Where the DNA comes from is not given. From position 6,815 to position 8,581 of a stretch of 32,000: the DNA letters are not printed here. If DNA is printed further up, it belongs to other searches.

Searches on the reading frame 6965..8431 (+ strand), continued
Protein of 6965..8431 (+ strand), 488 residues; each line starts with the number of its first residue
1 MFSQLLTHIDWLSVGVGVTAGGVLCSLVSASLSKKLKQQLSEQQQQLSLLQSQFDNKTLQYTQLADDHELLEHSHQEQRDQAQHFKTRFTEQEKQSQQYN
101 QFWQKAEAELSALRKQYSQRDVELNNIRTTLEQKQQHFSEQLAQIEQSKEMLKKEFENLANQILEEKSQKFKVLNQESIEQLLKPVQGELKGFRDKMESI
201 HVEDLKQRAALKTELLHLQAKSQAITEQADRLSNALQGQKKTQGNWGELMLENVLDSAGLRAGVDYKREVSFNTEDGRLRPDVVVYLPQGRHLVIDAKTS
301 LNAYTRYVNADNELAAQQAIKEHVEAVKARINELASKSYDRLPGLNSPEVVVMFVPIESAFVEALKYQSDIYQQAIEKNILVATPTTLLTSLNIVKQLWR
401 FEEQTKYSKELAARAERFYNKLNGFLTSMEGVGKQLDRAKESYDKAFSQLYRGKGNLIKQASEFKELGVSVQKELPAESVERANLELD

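Call 20: find_encoding_contigs(protein=P0107, flank=6000, max_places=1)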
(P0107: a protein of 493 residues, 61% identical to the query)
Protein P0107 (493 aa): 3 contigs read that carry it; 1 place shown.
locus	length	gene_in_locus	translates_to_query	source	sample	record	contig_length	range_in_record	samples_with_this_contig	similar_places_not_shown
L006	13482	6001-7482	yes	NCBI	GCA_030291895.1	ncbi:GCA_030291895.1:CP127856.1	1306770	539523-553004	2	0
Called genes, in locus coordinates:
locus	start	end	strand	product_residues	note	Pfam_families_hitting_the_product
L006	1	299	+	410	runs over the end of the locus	PF09140:MipZ (faint), PF01656:CbiA, PF02374:ArsA_ATPase (weak), PF10609:ParA (weak), PF13614:AAA_31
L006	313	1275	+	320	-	-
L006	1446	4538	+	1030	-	PF04434:SWIM (faint), PF00176:SNF2-rel_dom, PF04851:ResIII, PF00271:Helicase_C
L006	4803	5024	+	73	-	-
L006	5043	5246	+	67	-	-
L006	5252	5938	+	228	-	PF00072:Response_reg, PF00486:Trans_reg_C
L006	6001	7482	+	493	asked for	PF02646:RmuC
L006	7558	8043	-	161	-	-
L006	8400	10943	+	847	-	PF07715:Plug, PF00593:TonB_dep_Rec_b-barrel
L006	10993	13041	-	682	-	PF00515:TPR_1 (faint), PF13424:TPR_12 (weak), PF17874:TPR_MalT, PF00512:HisKA, PF02518:HATPase_c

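Call 21: find_encoding_contigs(protein=P0091, flank=6000, max_places=1)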
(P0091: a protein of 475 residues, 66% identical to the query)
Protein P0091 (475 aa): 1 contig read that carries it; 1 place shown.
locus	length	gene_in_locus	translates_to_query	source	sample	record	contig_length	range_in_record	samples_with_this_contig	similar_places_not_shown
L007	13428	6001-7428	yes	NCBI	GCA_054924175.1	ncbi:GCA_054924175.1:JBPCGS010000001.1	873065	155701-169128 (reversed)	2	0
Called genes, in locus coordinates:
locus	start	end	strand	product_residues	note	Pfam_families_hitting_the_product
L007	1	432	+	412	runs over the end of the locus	PF01656:CbiA, PF09140:MipZ (faint), PF10609:ParA (weak), PF13614:AAA_31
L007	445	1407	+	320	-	-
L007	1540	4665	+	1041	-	PF04851:ResIII, PF00176:SNF2-rel_dom, PF00271:Helicase_C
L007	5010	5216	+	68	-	-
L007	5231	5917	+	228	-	PF00072:Response_reg, PF00486:Trans_reg_C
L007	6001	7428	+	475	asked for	PF07926:TPR_MLP1_2 (faint), PF02646:RmuC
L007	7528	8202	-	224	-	PF12840:HTH_20 (weak)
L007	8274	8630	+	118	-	PF07978:NIPSNAP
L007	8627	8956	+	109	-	PF03992:ABM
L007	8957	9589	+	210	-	PF01810:LysE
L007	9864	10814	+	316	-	PF00753:Lactamase_B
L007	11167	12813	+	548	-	PF03781:FGE-sulfatase, PF03422:CBM_6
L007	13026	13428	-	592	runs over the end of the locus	PF00486:Trans_reg_C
